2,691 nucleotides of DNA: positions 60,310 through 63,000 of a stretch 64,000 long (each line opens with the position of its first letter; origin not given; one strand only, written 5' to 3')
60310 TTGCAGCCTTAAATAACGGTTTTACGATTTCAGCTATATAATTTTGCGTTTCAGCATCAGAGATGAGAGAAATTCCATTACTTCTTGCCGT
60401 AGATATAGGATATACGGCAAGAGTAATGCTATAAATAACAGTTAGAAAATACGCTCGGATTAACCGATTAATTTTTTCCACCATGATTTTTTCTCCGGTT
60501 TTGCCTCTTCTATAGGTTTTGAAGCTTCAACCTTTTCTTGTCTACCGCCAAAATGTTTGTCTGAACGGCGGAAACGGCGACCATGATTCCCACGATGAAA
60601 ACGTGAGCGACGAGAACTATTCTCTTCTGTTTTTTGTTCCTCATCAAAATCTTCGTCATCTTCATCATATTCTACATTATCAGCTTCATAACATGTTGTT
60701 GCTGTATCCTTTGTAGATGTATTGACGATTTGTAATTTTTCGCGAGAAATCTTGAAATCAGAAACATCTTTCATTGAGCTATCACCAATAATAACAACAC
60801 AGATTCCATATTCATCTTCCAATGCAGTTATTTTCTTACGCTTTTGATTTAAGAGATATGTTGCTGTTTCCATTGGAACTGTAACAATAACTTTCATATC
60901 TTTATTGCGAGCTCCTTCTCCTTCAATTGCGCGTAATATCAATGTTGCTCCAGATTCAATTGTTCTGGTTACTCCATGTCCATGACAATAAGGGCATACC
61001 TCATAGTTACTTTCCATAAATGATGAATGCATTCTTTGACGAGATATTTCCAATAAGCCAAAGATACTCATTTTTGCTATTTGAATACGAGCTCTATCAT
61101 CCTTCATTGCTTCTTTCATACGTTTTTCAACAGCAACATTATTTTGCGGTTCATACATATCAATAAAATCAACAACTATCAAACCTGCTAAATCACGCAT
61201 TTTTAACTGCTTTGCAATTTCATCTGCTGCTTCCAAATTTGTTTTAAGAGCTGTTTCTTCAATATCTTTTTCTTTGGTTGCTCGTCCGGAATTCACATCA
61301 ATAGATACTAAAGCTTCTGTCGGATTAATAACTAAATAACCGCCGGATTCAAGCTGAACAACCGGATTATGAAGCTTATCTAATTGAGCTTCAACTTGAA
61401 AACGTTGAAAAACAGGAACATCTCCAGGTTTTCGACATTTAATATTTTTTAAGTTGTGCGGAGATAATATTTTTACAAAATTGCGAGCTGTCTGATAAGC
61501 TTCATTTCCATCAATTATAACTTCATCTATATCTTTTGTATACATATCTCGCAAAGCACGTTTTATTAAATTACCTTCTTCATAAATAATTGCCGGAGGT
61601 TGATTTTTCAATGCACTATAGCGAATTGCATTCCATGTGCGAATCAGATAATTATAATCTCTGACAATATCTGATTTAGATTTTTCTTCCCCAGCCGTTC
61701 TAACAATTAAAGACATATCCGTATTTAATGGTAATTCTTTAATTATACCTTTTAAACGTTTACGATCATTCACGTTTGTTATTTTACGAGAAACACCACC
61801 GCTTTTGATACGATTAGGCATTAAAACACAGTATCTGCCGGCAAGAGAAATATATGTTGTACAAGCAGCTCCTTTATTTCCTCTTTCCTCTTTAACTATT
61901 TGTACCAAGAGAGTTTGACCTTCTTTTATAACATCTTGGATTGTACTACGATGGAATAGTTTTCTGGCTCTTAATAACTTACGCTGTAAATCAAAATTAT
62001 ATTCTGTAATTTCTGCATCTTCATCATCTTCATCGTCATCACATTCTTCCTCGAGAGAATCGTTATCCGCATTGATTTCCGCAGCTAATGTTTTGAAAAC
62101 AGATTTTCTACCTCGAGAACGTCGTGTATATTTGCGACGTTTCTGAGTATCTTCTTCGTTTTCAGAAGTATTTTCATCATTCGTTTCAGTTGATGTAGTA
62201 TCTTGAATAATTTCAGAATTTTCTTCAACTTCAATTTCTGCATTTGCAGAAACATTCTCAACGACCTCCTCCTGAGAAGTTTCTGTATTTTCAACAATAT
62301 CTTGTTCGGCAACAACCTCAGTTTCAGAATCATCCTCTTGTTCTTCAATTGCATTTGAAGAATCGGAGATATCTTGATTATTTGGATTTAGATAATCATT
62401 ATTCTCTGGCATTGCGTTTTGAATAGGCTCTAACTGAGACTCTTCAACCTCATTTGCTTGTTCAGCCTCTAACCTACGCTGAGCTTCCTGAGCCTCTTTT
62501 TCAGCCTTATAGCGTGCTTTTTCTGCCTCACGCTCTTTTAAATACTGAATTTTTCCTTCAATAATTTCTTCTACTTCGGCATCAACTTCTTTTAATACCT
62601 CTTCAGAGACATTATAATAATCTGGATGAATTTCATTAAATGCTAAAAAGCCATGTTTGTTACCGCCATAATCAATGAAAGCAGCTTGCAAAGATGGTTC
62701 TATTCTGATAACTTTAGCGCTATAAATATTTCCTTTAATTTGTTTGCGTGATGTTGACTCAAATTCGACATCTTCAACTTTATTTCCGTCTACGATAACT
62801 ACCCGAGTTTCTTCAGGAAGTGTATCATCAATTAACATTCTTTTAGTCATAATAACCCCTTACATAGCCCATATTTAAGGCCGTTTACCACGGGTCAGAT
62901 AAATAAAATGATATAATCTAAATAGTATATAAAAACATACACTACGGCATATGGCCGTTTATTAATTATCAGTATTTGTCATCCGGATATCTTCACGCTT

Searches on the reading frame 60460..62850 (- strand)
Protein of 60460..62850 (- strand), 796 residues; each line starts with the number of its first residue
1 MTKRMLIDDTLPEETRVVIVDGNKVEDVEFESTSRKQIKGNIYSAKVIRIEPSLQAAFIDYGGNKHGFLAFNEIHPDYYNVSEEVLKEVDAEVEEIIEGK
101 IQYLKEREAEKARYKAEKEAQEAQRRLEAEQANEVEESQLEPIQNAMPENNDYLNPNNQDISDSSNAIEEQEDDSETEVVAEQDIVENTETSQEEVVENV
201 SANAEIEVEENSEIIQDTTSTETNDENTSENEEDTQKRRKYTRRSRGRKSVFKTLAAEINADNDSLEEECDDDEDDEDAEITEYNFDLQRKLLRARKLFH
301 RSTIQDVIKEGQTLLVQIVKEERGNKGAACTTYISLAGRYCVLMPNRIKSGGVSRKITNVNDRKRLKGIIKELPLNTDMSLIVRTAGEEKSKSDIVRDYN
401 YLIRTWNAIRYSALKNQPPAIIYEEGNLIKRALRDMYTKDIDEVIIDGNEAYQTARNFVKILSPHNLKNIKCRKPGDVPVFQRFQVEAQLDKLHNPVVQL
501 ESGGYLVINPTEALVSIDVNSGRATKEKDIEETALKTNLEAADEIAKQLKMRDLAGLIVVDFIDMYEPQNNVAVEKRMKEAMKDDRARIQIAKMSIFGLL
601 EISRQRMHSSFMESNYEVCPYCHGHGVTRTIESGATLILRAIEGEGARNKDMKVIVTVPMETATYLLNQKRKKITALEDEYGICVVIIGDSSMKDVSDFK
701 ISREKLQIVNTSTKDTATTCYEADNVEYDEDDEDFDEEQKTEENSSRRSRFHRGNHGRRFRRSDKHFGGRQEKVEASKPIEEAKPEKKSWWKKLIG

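Call 14: search_protein_families(library=pfam, proteins=[window:60460-62850:-], max_evalue=0.01)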
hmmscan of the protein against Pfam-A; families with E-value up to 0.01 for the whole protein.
window:60460-62850:- (796 aa): 3 families
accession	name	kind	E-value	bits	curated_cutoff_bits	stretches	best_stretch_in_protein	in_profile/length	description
PF10150.14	RNase_E_G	-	3.8e-96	322.1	25.5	1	335-607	1-270/270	Ribonuclease E/G family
PF20833.2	RNase_E_G_Thio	-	2.6e-24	85.6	26.8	1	618-703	1-85/86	RNase E/G, Thioredoxin-like domain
PF00575.29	S1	-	1.5e-07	32.1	22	1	37-96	2-62/74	S1 RNA binding domain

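Call 101: find_encoding_contigs(protein=window:60460-62850:-, flank=10000, max_places=3)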
Protein window:60460-62850:- (796 aa): no gene with exactly this product is on record in the collection.
